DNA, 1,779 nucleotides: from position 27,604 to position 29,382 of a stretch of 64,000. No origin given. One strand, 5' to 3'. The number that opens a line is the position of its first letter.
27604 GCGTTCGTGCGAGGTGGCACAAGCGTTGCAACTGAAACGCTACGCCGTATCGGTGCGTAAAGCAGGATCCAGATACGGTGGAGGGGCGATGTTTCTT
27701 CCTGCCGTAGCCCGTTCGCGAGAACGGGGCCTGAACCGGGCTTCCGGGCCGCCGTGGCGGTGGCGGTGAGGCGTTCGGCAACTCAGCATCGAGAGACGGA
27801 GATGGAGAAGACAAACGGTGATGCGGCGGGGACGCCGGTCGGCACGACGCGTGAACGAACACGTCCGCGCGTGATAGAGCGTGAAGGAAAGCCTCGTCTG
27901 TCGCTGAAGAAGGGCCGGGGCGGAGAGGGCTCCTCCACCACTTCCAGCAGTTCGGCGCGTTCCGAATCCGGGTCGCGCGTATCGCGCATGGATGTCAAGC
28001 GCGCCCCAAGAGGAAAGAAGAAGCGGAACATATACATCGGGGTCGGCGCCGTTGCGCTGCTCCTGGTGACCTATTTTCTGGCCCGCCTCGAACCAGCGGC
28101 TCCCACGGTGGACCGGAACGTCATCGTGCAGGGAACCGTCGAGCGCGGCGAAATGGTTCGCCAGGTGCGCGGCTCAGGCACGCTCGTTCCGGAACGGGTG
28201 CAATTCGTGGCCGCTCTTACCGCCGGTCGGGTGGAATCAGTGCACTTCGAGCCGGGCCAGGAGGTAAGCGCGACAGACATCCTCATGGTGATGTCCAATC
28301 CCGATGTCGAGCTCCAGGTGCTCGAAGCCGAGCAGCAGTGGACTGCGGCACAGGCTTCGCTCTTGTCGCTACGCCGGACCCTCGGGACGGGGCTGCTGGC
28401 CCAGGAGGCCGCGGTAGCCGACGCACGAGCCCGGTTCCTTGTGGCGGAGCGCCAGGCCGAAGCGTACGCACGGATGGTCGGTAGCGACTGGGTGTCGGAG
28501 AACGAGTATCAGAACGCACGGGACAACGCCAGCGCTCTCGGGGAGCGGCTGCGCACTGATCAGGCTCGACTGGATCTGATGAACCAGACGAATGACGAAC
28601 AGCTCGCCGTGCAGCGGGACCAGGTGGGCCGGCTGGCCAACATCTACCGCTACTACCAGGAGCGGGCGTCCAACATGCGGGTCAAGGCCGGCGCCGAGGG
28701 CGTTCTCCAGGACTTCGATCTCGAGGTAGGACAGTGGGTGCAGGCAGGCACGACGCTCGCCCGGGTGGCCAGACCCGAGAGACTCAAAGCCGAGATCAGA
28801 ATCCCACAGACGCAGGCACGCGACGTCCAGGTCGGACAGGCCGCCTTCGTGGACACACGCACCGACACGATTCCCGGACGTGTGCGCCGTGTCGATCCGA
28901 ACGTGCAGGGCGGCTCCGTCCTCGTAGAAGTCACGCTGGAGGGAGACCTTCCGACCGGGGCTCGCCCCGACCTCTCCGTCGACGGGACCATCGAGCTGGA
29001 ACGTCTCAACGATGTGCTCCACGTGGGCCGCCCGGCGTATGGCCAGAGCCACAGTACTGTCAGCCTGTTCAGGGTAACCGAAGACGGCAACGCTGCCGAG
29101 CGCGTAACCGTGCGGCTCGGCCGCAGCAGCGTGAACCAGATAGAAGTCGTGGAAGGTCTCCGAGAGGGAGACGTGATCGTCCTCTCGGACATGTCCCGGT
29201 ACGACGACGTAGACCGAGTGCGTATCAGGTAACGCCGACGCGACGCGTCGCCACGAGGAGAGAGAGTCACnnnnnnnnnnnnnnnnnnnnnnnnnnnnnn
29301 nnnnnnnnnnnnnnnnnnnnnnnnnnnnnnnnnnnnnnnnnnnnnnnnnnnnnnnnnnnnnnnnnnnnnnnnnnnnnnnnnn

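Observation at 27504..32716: Sigma54-promoter-driven operon: HlyD adaptor, stand-alone ABC ATPase, NtrC-type regulator, histidine kinase (no permease)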

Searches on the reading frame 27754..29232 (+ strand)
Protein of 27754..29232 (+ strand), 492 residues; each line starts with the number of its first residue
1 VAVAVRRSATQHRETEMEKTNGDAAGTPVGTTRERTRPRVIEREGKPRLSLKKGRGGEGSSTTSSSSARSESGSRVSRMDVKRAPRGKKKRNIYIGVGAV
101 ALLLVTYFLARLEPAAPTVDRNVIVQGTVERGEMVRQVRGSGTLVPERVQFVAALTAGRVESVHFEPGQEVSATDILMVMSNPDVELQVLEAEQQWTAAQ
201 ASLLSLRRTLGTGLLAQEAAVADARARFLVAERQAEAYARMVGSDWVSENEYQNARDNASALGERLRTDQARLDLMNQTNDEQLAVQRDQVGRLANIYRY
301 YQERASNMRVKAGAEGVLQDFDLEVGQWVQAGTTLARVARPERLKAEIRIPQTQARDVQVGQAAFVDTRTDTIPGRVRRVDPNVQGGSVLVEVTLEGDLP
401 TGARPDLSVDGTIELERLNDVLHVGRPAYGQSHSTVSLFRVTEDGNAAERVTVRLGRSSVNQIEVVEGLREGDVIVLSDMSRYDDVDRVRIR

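Call 4: search_protein_families(library=pfam, proteins=[window:27754-29232:+], max_evalue=0.001)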
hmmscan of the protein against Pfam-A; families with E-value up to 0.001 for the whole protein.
window:27754-29232:+ (492 aa): 3 families
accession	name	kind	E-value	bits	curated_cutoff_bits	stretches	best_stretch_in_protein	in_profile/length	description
PF13437.12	HlyD_3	-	1.3e-15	58.5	22.2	1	310-398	2-96/106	HlyD family secretion protein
PF16576.10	HlyD_D23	-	5.2e-11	42.7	30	1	147-388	17-192/214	Barrel-sandwich domain of CusB or HlyD membrane-fusion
PF00364.28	Biotin_lipoyl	-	0.00012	22.2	22.1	0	307-337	42-72/73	Biotin-requiring enzyme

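Call 12: find_homologous_proteins(query=window:27802-29232:+, max_evalue=1e-10)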
Query window:27802-29232:+ (476 aa): 8000 proteins with E <= 1e-10 among 8000 candidates; the best 120 are listed.
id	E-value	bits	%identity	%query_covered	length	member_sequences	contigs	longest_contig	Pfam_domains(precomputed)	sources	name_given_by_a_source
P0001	1.7e-282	955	95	100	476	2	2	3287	PF25973.1,PF25989.1,PF25919.1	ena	-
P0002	1.6e-273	925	92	100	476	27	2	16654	PF25973.1,PF25989.1,PF25919.1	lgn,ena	-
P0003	1.1e-257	873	88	98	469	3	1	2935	PF25989.1,PF25919.1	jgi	-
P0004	1.1e-253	860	98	87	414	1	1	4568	PF25973.1,PF25989.1,PF25919.1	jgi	jgi:multidrug efflux pump subunit AcrA (membrane-fusion protein)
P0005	3.3e-251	852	83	100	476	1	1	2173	PF25973.1,PF25989.1,PF25919.1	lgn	-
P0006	6.6e-251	851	96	87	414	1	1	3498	PF25973.1,PF25989.1,PF25919.1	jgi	jgi:multidrug efflux pump subunit AcrA (membrane-fusion protein)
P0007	1.0e-249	847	83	100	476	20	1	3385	PF25989.1,PF25919.1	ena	-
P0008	1.8e-245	833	82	100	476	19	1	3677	PF25973.1,PF25989.1,PF25919.1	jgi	jgi:multidrug resistance efflux pump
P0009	2.6e-242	822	81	100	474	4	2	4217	PF25973.1,PF25989.1,PF25919.1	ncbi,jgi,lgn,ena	-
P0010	1.4e-241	820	81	100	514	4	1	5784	PF25973.1,PF25989.1,PF00364.29,PF25919.1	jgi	jgi:multidrug efflux pump subunit AcrA (membrane-fusion protein)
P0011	3.4e-241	819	81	100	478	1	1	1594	PF25973.1,PF25989.1,PF25919.1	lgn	-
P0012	4.8e-241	818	82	97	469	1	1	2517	PF25973.1,PF25989.1,PF25919.1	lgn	-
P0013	5.2e-238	808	82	96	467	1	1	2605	PF25973.1,PF25989.1,PF00364.29,PF25919.1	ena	-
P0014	7.4e-238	808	80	100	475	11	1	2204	PF25989.1,PF25919.1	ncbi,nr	ncbi:MAG: HlyD family efflux transporter periplasmic adaptor subunit [Gemmatimonadetes bacterium]|nr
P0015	2.9e-237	806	79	100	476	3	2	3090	PF25973.1,PF25989.1,PF25919.1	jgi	jgi:multidrug resistance efflux pump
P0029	1.6e-219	747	84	87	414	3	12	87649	PF25973.1,PF25989.1,PF25919.1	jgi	jgi:multidrug efflux pump subunit AcrA (membrane-fusion protein)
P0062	1.3e-162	560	65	87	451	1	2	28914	PF25989.1,PF25919.1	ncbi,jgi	jgi:multidrug resistance efflux pump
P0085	1.5e-149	517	61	87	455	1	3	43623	PF25989.1,PF25919.1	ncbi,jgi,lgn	jgi:multidrug resistance efflux pump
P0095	1.7e-147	510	63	80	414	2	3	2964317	PF25973.1,PF25984.1,PF25989.1,PF00364.29,PF25919.1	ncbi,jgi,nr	ncbi:MAG: HlyD family efflux transporter periplasmic adaptor subunit [Gemmatimonadota bacterium]|jgi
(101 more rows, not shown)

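Call 13: find_encoding_contigs(protein=P0029, flank=10000, max_places=3)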
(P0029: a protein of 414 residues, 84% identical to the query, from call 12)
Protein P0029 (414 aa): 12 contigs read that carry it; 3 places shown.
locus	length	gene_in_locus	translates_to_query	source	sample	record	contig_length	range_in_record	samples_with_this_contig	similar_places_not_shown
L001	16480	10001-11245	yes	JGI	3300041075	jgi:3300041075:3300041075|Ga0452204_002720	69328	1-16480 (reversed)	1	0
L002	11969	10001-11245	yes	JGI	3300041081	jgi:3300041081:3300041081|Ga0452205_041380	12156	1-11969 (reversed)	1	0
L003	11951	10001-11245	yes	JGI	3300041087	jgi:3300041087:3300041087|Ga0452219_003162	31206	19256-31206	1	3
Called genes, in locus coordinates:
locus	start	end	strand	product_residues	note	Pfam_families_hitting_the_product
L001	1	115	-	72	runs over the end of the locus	-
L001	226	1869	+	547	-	PF01734:Patatin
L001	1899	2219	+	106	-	PF06305:LapA_dom (weak)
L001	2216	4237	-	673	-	PF00694:Aconitase_C, PF00330:Aconitase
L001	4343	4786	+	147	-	PF01588:tRNA_bind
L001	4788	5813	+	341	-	PF01571:GCV_T (faint)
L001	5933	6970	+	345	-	PF00676:E1_dh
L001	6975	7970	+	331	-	PF02779:Transket_pyr, PF02780:Transketolase_C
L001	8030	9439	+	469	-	PF00364:Biotin_lipoyl, PF25917:BSH_RND (faint), PF25984:BSH_YknX (faint), PF25997:BSH_YhbJ (faint), PF02817:E3_binding, PF00198:2-oxoacid_dh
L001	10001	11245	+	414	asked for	PF25919:BSH_CusB (weak), PF25973:BSH_CzcB (faint), PF25989:YknX_C (weak)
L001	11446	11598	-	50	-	-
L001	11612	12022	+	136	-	PF00005:ABC_tran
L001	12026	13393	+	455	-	PF00072:Response_reg, PF00004:AAA (faint), PF00158:Sigma54_activat, PF14532:Sigma54_activ_2, PF07728:AAA_5 (faint), PF25601:AAA_lid_14, PF02954:HTH_8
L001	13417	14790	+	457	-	PF00512:HisKA (faint), PF02518:HATPase_c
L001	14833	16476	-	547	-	PF09825:BPL_N (faint)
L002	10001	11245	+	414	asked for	PF25919:BSH_CusB (weak), PF25973:BSH_CzcB (faint), PF25989:YknX_C (weak)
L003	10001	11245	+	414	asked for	PF25919:BSH_CusB (weak), PF25973:BSH_CzcB (faint), PF25989:YknX_C (weak)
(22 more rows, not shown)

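Call 14: find_encoding_contigs(protein=P0095, flank=10000, max_places=3)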
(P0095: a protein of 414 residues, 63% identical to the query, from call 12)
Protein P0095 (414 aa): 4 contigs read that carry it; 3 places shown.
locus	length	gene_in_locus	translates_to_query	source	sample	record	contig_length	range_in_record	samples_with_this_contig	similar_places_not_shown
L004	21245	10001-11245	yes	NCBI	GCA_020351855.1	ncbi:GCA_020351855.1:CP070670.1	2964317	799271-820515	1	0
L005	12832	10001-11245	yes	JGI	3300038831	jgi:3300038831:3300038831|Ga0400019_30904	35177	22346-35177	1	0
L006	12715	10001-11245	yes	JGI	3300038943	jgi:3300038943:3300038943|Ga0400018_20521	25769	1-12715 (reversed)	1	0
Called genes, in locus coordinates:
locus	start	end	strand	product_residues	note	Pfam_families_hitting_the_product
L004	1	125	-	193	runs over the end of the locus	PF01521:Fe-S_biosyn, PF01106:NifU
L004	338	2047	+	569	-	PF00069:Pkinase, PF07714:PK_Tyr_Ser-Thr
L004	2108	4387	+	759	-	PF07690:MFS_1 (weak), PF03219:TLC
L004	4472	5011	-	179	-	PF13590:DUF4136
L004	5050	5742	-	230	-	PF00881:Nitroreductase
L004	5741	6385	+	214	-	-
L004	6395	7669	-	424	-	PF07690:MFS_1 (weak), PF11700:ATG22, PF07690:MFS_1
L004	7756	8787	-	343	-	PF04199:Cyclase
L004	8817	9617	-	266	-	PF00106:adh_short, PF08659:KR, PF13561:adh_short_C2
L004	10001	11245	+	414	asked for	PF00364:Biotin_lipoyl (faint), PF25919:BSH_CusB, PF25973:BSH_CzcB (faint), PF25984:BSH_YknX (faint), PF25989:YknX_C (faint)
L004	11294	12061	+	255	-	PF00005:ABC_tran, PF13304:AAA_21 (faint)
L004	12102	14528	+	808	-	PF12704:MacB_PCD, PF02687:FtsX, PF12704:MacB_PCD, PF02687:FtsX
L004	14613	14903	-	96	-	-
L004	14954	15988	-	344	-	PF06267:DUF1028, PF13432:TPR_16 (weak)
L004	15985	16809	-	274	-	PF00561:Abhydrolase_1, PF12697:Abhydrolase_6, PF12146:Hydrolase_4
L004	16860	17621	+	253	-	PF00132:Hexapep (faint)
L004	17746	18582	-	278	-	PF01135:PCMT (weak), PF13489:Methyltransf_23, PF01209:Ubie_methyltran, PF06325:PrmA, PF08241:Methyltransf_11, PF08242:Methyltransf_12, PF13649:Methyltransf_25, PF13847:Methyltransf_31, +3 more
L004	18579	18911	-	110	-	PF12840:HTH_20 (weak), PF01022:HTH_5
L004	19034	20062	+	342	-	PF01118:Semialdhyde_dh, PF22698:Semialdhyde_dhC_1, PF02774:Semialdhyde_dhC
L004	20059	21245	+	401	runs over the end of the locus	PF01960:ArgJ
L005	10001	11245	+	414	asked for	PF00364:Biotin_lipoyl (faint), PF25919:BSH_CusB, PF25973:BSH_CzcB (faint), PF25984:BSH_YknX (faint), PF25989:YknX_C (faint)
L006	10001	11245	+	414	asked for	PF00364:Biotin_lipoyl (faint), PF25919:BSH_CusB, PF25973:BSH_CzcB (faint), PF25984:BSH_YknX (faint), PF25989:YknX_C (faint)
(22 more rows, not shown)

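Call 17: find_related_loci(query=A2, collection=genome_contigs, flank=10000)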
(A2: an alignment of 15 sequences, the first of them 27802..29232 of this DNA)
Query A2 (476 aa) in genome_contigs; peptide patterns used: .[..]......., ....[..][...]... (x = any residue, [..] = any of these).
69 stretches matched a pattern; 60 encode a relative of the query (tblastn E <= 1e-3); 60 distinct loci.
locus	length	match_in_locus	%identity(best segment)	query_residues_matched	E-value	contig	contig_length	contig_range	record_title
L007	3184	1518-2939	82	1-476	0e+0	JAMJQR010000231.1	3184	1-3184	MAG: Candidatus Benthicola marisminoris isolate Bin_S162_007 Contig_S162_2681003, whole genome shotgun sequence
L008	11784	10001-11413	82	1-471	0e+0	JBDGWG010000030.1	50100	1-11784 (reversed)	MAG: Gemmatimonadota bacterium isolate M3-2_Bin_396 M3-2_Bin_396_scaffold_4123, whole genome shotgun sequence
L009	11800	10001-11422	81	1-476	0e+0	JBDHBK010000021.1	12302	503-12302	MAG: Gemmatimonadota bacterium isolate M8-12_Bin_10 M8-12_Bin_10_scaffold_17098, whole genome shotgun sequence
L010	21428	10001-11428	82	1-476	0e+0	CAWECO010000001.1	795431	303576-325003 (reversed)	MAG: uncultured Gemmatimonadales bacterium isolate MFD03551.bin.2.55 genome assembly, contig: contig_12642, whole genome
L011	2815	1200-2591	81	1-467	0e+0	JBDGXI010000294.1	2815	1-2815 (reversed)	MAG: Gemmatimonadota bacterium isolate M3-22_Bin_71 M3-22_Bin_71_scaffold_453589, whole genome shotgun sequence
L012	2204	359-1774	80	1-473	0e+0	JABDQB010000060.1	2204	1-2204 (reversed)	MAG: Gemmatimonadetes bacterium isolate Site_B29 k127_1390071, whole genome shotgun sequence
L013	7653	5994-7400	79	1-471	0e+0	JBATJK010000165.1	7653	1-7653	MAG: Gemmatimonadota bacterium isolate MFD10222_ilm_asm_bin16 k127_148692, whole genome shotgun sequence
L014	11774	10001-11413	79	1-473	0e+0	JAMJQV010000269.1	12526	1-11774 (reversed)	MAG: Gemmatimonadota bacterium isolate Bin_S43_056 Contig_S43_5772308, whole genome shotgun sequence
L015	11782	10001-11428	95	1-476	0e+0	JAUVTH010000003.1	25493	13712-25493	MAG: Gemmatimonadota bacterium isolate CSMAG_761 CSMAG_761_k141_1743412_length_25493_cov_9.4779, whole genome shotgun se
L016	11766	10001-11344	81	31-476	0e+0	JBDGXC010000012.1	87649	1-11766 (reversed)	MAG: Gemmatimonadota bacterium isolate M3-22_Bin_290 M3-22_Bin_290_scaffold_839, whole genome shotgun sequence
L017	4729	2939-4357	76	1-475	0e+0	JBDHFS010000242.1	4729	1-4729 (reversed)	MAG: Gemmatimonadota bacterium isolate M8-58_Bin_274 M8-58_Bin_274_scaffold_128505, whole genome shotgun sequence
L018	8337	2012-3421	74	8-476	0e+0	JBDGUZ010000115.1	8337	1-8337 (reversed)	MAG: Gemmatimonadota bacterium isolate M3-10_Bin_153 M3-10_Bin_153_scaffold_32262, whole genome shotgun sequence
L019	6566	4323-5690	75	21-476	0e+0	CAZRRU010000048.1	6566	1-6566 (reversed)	MAG TPA_asm: uncultured Gemmatimonadota bacterium isolate binchicken_co231_243 genome assembly, contig: k141_3210306, wh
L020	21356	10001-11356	75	25-476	0e+0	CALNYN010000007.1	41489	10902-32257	MAG: uncultured Gemmatimonadota bacterium isolate LOGT_bin.0093 genome assembly, contig: contig_131015, whole genome sho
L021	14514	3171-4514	73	25-471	0e+0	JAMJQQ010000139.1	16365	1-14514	MAG: Candidatus Carthagonibacter metallireducens isolate Bin_S162_005 Contig_S162_3031297, whole genome shotgun sequence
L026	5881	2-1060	80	124-476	0e+0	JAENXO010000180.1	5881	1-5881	MAG: Gemmatimonadetes bacterium isolate 14_8_m_bin36 k141_404146_length_5881_cov_42.0462, whole genome shotgun sequence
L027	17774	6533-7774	65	63-476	4e-171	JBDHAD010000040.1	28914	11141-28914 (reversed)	MAG: Gemmatimonadota bacterium isolate M3-44_Bin_137 M3-44_Bin_137_scaffold_4909, whole genome shotgun sequence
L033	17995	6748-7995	63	61-476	2e-159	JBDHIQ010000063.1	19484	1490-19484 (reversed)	MAG: Gemmatimonadota bacterium isolate BHB10-2_Bin_317 BHB10-2_Bin_317_scaffold_32932, whole genome shotgun sequence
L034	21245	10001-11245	61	63-476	9e-160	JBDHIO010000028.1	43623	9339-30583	MAG: Gemmatimonadota bacterium isolate BHB10-2_Bin_304 BHB10-2_Bin_304_scaffold_4223, whole genome shotgun sequence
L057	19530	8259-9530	52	53-476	6e-124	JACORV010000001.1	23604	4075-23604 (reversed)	MAG: Gemmatimonadetes bacterium isolate NC_groundwater_1_Ag_B-0.1um_70_44 B2_S2_coassemblyk141_5211, whole genome shotgu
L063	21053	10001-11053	51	126-476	4e-102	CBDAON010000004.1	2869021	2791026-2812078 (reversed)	MAG: Longimicrobiales bacterium isolate 002ba4a6-6c9c-45bd-88c6-5472c614270b genome assembly, contig: contig_4, whole ge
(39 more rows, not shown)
